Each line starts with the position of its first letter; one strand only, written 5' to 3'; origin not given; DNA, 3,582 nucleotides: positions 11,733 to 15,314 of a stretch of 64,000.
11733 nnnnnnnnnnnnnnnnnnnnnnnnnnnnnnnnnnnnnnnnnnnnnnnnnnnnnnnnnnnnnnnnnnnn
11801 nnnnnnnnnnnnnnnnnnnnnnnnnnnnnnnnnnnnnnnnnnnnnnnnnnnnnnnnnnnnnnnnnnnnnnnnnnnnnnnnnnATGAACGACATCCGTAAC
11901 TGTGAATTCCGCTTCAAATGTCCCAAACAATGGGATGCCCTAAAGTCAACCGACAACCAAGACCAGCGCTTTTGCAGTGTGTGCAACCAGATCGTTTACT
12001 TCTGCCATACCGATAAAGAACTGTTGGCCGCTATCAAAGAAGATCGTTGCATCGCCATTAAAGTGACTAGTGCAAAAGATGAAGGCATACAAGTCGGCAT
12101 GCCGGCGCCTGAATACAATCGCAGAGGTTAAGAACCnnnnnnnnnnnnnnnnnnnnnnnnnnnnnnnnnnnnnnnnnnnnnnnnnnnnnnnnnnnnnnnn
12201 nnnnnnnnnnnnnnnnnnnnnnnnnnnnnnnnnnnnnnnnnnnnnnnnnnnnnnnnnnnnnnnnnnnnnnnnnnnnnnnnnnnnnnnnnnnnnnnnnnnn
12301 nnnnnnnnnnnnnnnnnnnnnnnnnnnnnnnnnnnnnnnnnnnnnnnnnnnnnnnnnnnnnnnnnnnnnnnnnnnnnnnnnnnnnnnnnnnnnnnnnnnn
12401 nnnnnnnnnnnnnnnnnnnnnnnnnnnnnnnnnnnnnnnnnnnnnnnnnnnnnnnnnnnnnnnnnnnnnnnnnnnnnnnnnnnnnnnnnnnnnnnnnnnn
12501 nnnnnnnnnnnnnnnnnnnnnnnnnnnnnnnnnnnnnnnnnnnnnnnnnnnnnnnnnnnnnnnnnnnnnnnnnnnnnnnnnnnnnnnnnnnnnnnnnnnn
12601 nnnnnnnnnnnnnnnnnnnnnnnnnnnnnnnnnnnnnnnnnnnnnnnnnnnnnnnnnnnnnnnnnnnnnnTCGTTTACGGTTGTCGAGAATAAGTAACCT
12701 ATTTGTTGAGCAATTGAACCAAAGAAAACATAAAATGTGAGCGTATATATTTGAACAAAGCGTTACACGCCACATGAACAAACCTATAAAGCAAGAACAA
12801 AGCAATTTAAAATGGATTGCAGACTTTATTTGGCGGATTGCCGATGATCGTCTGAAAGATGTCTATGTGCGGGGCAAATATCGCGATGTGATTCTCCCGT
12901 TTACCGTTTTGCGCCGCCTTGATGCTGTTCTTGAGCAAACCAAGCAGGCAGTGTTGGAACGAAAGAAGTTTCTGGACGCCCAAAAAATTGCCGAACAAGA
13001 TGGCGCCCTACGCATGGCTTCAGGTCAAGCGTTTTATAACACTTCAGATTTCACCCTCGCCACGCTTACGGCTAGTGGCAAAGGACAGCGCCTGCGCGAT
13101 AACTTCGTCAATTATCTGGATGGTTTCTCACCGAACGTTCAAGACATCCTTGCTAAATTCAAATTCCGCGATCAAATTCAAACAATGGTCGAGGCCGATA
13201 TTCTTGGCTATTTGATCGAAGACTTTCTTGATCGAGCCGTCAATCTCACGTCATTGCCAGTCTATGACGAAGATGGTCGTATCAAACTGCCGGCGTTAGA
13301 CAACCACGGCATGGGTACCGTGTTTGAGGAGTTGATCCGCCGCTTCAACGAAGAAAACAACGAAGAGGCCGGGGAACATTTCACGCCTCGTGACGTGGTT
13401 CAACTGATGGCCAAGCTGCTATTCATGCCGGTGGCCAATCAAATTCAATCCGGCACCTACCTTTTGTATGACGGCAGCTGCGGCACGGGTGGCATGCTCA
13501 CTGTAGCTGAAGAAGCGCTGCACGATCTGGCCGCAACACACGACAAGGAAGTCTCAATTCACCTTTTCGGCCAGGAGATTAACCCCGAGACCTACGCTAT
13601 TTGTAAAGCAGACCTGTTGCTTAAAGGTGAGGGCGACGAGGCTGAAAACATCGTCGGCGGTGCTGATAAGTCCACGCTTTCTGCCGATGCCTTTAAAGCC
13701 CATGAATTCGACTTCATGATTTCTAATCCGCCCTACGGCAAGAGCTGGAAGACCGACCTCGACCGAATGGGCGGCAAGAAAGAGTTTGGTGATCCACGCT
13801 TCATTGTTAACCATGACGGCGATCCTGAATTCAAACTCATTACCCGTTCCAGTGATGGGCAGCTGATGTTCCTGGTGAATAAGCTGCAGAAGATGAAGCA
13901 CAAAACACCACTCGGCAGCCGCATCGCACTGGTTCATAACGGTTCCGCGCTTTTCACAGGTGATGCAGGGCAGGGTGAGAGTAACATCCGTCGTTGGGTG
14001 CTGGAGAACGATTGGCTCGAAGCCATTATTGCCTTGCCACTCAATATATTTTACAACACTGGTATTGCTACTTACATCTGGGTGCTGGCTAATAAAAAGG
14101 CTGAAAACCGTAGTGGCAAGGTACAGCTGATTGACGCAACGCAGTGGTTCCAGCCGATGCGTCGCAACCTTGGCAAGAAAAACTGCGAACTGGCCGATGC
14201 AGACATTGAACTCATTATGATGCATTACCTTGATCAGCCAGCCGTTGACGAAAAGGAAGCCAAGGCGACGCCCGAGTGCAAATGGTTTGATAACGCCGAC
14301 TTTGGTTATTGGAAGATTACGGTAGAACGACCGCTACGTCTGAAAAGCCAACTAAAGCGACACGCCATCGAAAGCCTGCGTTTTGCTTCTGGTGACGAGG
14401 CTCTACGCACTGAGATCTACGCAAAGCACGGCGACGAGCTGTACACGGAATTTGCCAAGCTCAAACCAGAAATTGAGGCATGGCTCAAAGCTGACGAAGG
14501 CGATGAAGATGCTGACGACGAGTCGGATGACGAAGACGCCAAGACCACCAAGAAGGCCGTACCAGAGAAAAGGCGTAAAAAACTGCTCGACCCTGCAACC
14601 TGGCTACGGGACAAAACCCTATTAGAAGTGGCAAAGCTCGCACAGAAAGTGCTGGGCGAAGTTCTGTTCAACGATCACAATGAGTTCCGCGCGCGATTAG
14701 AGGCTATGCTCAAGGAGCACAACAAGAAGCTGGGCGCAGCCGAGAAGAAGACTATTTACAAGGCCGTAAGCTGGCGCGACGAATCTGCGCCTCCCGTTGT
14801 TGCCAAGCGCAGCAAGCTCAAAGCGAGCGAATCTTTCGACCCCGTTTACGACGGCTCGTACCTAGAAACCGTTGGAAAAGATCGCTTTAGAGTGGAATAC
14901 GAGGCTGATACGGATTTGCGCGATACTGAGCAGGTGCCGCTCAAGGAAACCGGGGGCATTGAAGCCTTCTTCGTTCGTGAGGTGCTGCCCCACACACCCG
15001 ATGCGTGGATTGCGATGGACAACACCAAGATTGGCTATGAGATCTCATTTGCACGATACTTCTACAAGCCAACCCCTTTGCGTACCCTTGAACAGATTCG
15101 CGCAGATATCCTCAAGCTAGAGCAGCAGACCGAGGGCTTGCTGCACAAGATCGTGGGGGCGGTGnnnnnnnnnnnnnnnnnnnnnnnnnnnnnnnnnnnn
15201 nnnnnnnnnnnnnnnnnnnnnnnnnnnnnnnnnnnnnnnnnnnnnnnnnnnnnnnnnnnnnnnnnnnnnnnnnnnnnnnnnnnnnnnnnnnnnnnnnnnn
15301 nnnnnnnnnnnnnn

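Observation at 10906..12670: WYL regulator coupled to two unnamed Cys-rich genes directly upstream of a type I R-M operon: candidate new regulated defence/DNA-stress module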

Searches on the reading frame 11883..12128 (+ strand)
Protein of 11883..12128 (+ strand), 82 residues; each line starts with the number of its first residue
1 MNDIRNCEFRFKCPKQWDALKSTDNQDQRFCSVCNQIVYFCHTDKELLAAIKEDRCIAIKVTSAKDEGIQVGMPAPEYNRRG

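Call 3: search_protein_families(library=pfam, proteins=[window:11883-12128:+], max_evalue=0.1)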
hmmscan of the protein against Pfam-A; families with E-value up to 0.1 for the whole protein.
window:11883-12128:+ (82 aa): 0 families

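Call 4: search_protein_families(library=padloc, proteins=[window:11883-12128:+], max_evalue=0.1)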
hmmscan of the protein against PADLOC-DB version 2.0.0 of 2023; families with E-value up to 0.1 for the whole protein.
window:11883-12128:+ (82 aa): 0 families

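Call 5: search_protein_families(library=ncbifam, proteins=[window:11883-12128:+], max_evalue=0.1)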
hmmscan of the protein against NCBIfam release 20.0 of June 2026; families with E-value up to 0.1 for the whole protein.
window:11883-12128:+ (82 aa): 0 families

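Call 6: search_protein_families(library=phrogs, proteins=[window:11883-12128:+], max_evalue=0.1)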
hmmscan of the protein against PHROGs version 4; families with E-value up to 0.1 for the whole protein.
window:11883-12128:+ (82 aa): 0 families

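Call 8: find_homologous_proteins(query=window:11883-12128:+, max_evalue=0.01)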
Query window:11883-12128:+ (82 aa): 13 proteins with E <= 0.01 among 13 candidates.
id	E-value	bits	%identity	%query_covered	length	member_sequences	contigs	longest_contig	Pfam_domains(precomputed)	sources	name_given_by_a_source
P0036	1.7e-47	177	94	100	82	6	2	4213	-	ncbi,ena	-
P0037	3.6e-39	150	76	100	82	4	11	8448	-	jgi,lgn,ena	-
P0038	4.7e-33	131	70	96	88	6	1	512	-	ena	-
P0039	8.5e-33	130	66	100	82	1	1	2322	-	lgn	-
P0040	1.7e-30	122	63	100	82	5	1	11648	-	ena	-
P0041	5.0e-30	121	64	99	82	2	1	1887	-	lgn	-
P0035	4.4e-29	118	64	96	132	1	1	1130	-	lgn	-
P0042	6.0e-29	117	64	96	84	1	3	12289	-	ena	-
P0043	7.0e-29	117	62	96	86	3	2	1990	-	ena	-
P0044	3.0e-28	115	62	96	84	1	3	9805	-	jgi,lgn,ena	jgi:hypothetical protein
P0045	3.9e-27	112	62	96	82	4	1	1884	-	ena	-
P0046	3.4e-26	109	58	96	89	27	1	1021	-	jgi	-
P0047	4.7e-26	108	56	100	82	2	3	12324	-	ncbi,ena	-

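Call 16: find_encoding_contigs(protein=P0047, flank=8000, max_places=3)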
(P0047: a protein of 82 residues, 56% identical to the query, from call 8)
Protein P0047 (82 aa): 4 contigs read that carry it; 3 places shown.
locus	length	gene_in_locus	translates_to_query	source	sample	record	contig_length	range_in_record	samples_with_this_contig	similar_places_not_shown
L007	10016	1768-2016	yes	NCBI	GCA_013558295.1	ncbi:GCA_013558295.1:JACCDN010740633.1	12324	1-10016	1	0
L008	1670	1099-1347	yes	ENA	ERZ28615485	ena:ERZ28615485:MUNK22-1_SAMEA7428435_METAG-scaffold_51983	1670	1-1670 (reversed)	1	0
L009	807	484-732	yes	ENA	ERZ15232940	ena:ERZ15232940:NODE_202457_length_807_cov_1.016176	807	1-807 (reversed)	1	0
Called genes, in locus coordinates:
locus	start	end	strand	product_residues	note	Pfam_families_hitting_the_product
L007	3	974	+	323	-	?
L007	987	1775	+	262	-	-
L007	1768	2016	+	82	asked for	-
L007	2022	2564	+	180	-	-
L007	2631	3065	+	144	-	PF03852:Vsr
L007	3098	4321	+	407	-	PF00145:DNA_methylase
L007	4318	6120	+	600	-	-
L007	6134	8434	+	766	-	PF09823:DUF2357, PF04411:PDDEXK_7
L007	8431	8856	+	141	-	PF11697:DUF3293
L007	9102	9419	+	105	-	-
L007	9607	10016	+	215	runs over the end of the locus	-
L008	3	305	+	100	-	?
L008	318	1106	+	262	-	-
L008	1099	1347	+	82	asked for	-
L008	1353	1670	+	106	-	?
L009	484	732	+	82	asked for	-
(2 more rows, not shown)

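Call 17: find_encoding_contigs(protein=P0042, flank=8000, max_places=3)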
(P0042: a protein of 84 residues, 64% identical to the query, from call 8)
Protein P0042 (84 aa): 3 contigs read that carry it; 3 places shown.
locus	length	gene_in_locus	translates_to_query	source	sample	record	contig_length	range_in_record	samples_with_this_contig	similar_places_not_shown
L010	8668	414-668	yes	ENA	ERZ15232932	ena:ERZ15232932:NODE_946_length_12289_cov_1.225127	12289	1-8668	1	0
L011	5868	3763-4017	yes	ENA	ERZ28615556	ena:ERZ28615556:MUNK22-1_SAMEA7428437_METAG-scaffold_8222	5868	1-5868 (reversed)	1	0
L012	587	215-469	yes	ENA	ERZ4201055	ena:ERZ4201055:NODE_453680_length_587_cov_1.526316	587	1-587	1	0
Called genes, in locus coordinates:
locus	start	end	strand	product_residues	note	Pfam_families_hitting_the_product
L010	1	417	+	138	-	?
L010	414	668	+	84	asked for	-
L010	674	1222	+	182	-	-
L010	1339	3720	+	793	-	PF12161:HsdM_N, PF02384:N6_Mtase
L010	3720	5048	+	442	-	-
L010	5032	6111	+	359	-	PF13310:Virulence_RhuM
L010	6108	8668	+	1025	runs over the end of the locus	PF04313:HSDR_N, PF00270:DEAD (weak), PF04851:ResIII, PF18766:SWI2_SNF2, PF22679:T1R_D3-like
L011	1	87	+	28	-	?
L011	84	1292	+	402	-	PF01381:HTH_3 (faint), PF06114:Peptidase_M78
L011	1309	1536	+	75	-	-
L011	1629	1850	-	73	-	-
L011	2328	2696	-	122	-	-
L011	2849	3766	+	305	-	PF13280:WYL, PF25583:WCX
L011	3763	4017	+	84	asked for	-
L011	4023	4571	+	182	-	-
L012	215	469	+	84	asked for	-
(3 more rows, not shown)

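Call 18: find_encoding_contigs(protein=P0040, flank=8000, max_places=3)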
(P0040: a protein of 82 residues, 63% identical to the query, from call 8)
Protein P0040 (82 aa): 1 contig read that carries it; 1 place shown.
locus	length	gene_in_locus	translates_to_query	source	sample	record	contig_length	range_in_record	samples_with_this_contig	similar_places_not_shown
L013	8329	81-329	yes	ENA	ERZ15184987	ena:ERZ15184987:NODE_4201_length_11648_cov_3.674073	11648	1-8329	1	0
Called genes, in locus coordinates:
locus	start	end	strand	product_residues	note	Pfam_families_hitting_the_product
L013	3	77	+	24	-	?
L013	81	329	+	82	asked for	-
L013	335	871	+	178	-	-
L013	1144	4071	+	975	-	PF13872:AAA_34 (weak), PF00176:SNF2-rel_dom, PF00270:DEAD, PF04851:ResIII, PF00271:Helicase_C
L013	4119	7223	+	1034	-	PF01555:N6_N4_Mtase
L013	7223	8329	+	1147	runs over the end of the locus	PF04851:ResIII (weak)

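Call 19: search_protein_families(library=pfam, proteins=[L007:4318-6117:+, L010:3720-5045:+], max_evalue=0.1)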
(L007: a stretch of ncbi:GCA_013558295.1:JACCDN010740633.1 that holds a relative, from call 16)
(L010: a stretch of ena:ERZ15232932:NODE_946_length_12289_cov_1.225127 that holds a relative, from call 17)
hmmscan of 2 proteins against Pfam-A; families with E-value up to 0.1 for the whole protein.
L007:4318-6117:+ (600 aa): 1 family
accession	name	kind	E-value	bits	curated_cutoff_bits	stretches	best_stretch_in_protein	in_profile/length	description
PF07728.20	AAA_5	-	0.076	13.4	22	0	234-348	2-95/139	AAA domain (dynein-related subfamily)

L010:3720-5045:+ (442 aa): 1 family
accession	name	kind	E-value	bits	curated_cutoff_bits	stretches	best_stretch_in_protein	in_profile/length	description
PF01420.25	Methylase_S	-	0.0018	19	22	1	260-382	47-160/168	Type I restriction modification DNA specificity domain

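Call 20: search_protein_families(library=padloc, proteins=[L013:1144-4068:+, L013:4119-7220:+, L007:4318-6117:+], max_evalue=0.01)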
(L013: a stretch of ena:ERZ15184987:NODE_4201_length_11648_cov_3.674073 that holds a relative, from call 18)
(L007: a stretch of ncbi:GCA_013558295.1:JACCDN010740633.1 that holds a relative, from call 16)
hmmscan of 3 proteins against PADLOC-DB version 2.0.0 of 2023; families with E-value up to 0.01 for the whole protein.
L013:1144-4068:+ (975 aa): 48 families (the best 25 are shown)
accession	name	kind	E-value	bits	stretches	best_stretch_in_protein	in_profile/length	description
PDLC02619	DrmD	-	9e-189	627.6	1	29-681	25-648/872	DrmD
PDLC02621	DrmD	-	8.2e-63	211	2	20-489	105-570/1040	DrmD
PDLC02623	DrmD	-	9.8e-60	200.3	3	508-614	567-671/1040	DrmD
PDLC02500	BrxHI|BrxHII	-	5.7e-58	195.2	2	499-672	508-676/933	BrxHI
PDLC00659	HmaA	-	5.9e-53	178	2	31-485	99-557/1176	SNF2 helicase / DEAD-box helicase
PDLC02504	BrxHI|BrxHII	-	1.1e-48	163.9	2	29-487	102-530/971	BrxHII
PDLC02843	DpdE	-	4.8e-44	148.6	1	12-610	137-715/1091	DpdE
PDLC02620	DrmD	-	4.8e-43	145.3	2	35-466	98-509/1060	DrmD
PDLC02572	DrmA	-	3.7e-41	139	2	19-482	100-561/1043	DrmA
PDLC02632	DrmD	-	4.7e-40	135.7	1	18-581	104-639/662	DrmD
PDLC02840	DpdE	-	1.5e-39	134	1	10-600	137-690/1091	DpdE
PDLC02634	DrmD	-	7.1e-38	128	1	33-581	88-598/900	DrmD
PDLC00633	ZorD1|ZorD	-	1.8e-34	117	2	29-286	438-692/908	"SWI2/SNF2 helicase, Mrr-like nuclease"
PDLC02844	DpdE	-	2.3e-34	116.5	2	29-241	146-347/1074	DpdE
PDLC00631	ZorD1|ZorD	-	1.1e-30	104.2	2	16-255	421-676/1071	"SWI2/SNF2 helicase, Mrr-like nuclease"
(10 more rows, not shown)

L013:4119-7220:+ (1034 aa): 25 families
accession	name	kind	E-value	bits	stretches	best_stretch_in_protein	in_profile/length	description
PDLC03646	MTase_III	-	0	1213.3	1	8-1032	3-1056/1057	Type III methyltransferase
PDLC03638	MTase_III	-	8e-69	230.8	3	295-554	205-469/816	Type III methyltransferase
PDLC03634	MTase_III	-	1.2e-44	151.3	2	508-808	165-452/621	Type III methyltransferase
PDLC03641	MTase_III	-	2.2e-38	130.2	2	505-806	173-452/657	Type III methyltransferase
PDLC03644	MTase_III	-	5.6e-36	122.4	1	456-832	28-414/542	Type III methyltransferase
PDLC03642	MTase_III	-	5.6e-35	119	2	669-808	269-407/528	Type III methyltransferase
PDLC03645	MTase_III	-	1.5e-34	117.2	2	468-677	141-371/709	Type III methyltransferase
PDLC03635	MTase_III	-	1.3e-30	104.7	1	464-891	216-647/708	Type III methyltransferase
PDLC03636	MTase_III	-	1e-28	98.4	2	461-555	41-135/575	Type III methyltransferase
PDLC03640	MTase_III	-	7.4e-28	95.3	2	704-818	334-449/654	Type III methyltransferase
PDLC03639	MTase_III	-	5.9e-26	89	2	466-557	87-185/639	Type III methyltransferase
PDLC03278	MTase_II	-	2.5e-16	58.1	2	476-587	8-117/390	Type II methyltransferase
PDLC03637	MTase_III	-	7.2e-16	55.9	2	468-549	123-219/513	Type III methyltransferase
PDLC03300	MTase_II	-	6.7e-14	49.7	2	747-818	219-283/302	Type II methyltransferase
PDLC03643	MTase_III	-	1.9e-12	45.1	1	730-808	199-274/465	Type III methyltransferase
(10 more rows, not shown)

L007:4318-6117:+ (600 aa): 1 family
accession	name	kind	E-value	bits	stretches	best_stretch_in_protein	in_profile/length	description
PDLC04547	PDC-M26A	-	1.9e-34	117.3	2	234-347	335-433/724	-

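Call 57: predict_structure(alignment_id=A2)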
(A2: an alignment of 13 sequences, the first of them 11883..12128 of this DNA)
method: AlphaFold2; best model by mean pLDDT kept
length: 82 residues; sequences in the alignment: 13
mean_pLDDT: 65.1   pTM: 0.53
mean pLDDT of the five models: 65.1, 62.6, 54.0, 53.7, 50.6
residues with pLDDT >= 90: 0; 70-90: 43; 50-70: 22; < 50: 17
segments of 3 or more residues with pLDDT < 50: 1-8, 76-82
pLDDT, mean of each block of 10 residues (from residue 1): 40 70 85 80 74 73 57 49 34
secondary structure, 60 per line:
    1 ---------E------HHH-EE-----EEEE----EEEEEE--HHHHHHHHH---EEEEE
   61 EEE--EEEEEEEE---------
elements in order: E28-31 E36-41 H44-52 E56-63 E66-73

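Call 62: fold_search(model_id=the predicted structure, library=pdb)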
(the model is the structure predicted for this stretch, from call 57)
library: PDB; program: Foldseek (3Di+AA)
matches with E <= 10: 164; with E <= 0.001: 0
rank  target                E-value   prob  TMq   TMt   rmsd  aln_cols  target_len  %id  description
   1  2zyz_A                5.1e-01  0.25  0.37  0.34   5.6        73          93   11  Pyrobaculum aerophilum splicing endonuclease (released 2009-06-23)
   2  8z62_A                1.6e+00  0.06  0.26  0.08   9.6        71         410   13  Crystal structure of rRNA (uracil-C5)-methyltransferase from Pyrococcus horikoshii OT3 (released 2024-10-16)
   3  7lgn_A                1.7e+00  0.33  0.35  0.05   2.5        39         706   10  Cyanophycin synthetase 1 from T. morbirosei (released 2021-08-18)
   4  1nfp                  1.9e+00  0.13  0.31  0.13   5.4        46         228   20  STRUCTURAL REFINEMENT OF THE NON-FLUORESCENT FLAVOPROTEIN FROM PHOTOBACTERIUM LEIOGNATHI AT 1.60 ANGSTROMS RESOLUTION (released 1995-06-03)
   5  3ebj_C                2.5e+00  0.09  0.32  0.18   6.7        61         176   11  Crystal structure of an avian influenza virus protein (released 2009-02-10)
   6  3ajv_A                2.8e+00  0.08  0.35  0.21   5.5        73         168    8  Splicing endonuclease from Aeropyrum pernix (released 2010-11-17)
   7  6y0c_A                2.8e+00  0.08  0.33  0.06   8.0        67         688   12  Influenza C virus polymerase in complex with human ANP32A - Subclass 2 (released 2020-11-25)
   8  9vj8_I                2.8e+00  0.04  0.26  0.10   9.2        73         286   12  Type II-A CRISPR integrase complex, apo form (released 2026-04-01)
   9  8etc_e                3.2e+00  0.11  0.33  0.24   5.9        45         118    9  Fkbp39 associated nascent 60S ribosome State 4 (released 2022-11-30)
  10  4v6i_Bh               3.2e+00  0.11  0.33  0.22   5.2        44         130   14  Localization of the small subunit ribosomal proteins into a 6.1 A cryo-EM map of Saccharomyces cerevisiae translating (released 2014-07-09)
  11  8rn4_A                3.2e+00  0.08  0.29  0.05   7.9        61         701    8  Pseudo-symmetrical influenza B polymerase apo-dimer, ENDO(T) moiety (from "Influenza B polymerase pseudo-symmetrical d (released 2024-09-11)
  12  8y7m_A                3.2e+00  0.08  0.27  0.04   7.0        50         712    8  FluPol-NS2 complex (local refinement) (released 2024-07-24)
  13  7ei1_B                3.2e+00  0.02  0.15  0.08   9.3        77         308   13  Structure of Pyrococcus furiosus Cas1Cas2 complex (released 2021-11-24)
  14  3ajv_C                3.4e+00  0.07  0.35  0.21   5.5        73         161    8  Splicing endonuclease from Aeropyrum pernix (released 2010-11-17)
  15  2dbu_B                3.4e+00  0.06  0.28  0.14  11.8        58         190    9  Crystal Structure of Gamma-glutamyltranspeptidase from Escherichia coli (released 2006-04-18)
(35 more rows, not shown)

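Call 67: search_solved_structures(query=A2, max_evalue=1)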
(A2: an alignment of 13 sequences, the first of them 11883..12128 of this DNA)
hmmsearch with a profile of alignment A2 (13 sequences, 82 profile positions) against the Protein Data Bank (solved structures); distinct sequences matched with E-value up to 1: 1.
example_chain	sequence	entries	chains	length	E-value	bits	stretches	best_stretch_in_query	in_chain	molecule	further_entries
8sdj_A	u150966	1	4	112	0.37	13.9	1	16-55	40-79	Pyrin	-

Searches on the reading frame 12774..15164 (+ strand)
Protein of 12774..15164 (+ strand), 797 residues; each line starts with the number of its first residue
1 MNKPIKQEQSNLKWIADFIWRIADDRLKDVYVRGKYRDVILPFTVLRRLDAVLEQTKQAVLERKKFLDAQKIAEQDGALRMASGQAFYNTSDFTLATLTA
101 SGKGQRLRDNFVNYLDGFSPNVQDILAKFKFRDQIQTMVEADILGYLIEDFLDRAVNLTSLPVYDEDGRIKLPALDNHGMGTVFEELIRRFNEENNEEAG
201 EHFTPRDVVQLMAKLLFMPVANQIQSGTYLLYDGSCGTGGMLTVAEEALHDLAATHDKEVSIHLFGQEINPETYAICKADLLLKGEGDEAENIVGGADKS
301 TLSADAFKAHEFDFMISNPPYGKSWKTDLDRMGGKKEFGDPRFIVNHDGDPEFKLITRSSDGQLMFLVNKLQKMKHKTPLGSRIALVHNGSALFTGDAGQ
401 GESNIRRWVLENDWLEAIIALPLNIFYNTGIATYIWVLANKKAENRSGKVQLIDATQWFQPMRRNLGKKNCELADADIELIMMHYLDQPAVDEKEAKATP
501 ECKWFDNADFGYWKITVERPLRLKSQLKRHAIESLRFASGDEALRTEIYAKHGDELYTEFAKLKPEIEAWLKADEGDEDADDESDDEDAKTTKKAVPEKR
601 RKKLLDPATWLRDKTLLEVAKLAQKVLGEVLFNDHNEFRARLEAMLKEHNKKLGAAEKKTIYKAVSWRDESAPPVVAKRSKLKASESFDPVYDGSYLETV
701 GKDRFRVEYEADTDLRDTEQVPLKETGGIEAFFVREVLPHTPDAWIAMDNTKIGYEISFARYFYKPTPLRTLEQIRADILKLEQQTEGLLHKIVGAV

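Call 4: search_protein_families(library=padloc, proteins=[window:12774-15164:+], max_evalue=0.1)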
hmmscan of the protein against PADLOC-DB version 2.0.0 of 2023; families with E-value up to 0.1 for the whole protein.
window:12774-15164:+ (797 aa): 32 families (the best 25 are shown)
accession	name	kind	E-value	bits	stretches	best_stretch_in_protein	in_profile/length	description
PDLC03029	MTase_I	-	2.9e-255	846.8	1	8-794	2-660/661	Type I methyltransferase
PDLC03022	MTase_I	-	1.2e-40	137.6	1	147-488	134-446/857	Type I methyltransferase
PDLC03027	MTase_I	-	8.8e-33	111.8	1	177-487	135-408/810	Type I methyltransferase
PDLC03026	MTase_I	-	6.5e-31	106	1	175-504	118-417/487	Type I methyltransferase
PDLC03031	MTase_I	-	9.5e-31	104.8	1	180-461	165-434/834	Type I methyltransferase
PDLC03019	MTase_I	-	1.6e-24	84.3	1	152-456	128-394/932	Type I methyltransferase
PDLC03021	MTase_I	-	1.4e-23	81.4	1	176-498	142-426/491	Type I methyltransferase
PDLC03035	MTase_I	-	6.2e-23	79.2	1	169-466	144-413/653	Type I methyltransferase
PDLC03032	MTase_I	-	3.3e-22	76.4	1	178-478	138-401/1001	Type I methyltransferase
PDLC03038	MTase_I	-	6.1e-21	72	1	172-459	143-399/896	Type I methyltransferase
PDLC03028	MTase_I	-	1e-20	71.4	1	11-462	725-1141/1236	Type I methyltransferase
PDLC03033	MTase_I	-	3.6e-20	70.4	1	181-491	183-467/541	Type I methyltransferase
PDLC03039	MTase_I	-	4.1e-18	62.9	1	176-458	145-396/708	Type I methyltransferase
PDLC04134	mad2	-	1.6e-16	58.2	1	181-485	255-484/492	mads_2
PDLC03025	MTase_I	-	1.1e-14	52.1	1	176-324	140-281/569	Type I methyltransferase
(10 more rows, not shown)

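Call 5: search_protein_families(library=ncbifam, proteins=[window:12774-15164:+], max_evalue=0.1)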
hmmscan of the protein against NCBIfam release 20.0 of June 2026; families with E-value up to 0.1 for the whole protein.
window:12774-15164:+ (797 aa): 4 families
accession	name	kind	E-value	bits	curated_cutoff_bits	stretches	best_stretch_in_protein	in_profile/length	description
TIGR00497.1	hsdM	equivalog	4.6e-27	94.9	242.75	1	180-489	180-459/515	type I restriction-modification system subunit M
NF047738.1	antiphage_MADS2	equivalog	2.1e-10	39.6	720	2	181-253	295-357/654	methylation-associated defense system DNA methyltransferase MAD2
TIGR02987.1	met_A_Alw26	exception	1.3e-05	24.2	353.5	1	199-323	3-124/523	Alw26I/Eco31I/Esp3I family type II restriction adenine-specific DNA-methyltransferase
TIGR03534.1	RF_mod_PrmC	equivalog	0.048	13.1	199.1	1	229-323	90-168/253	peptide chain release factor N(5)-glutamine methyltransferase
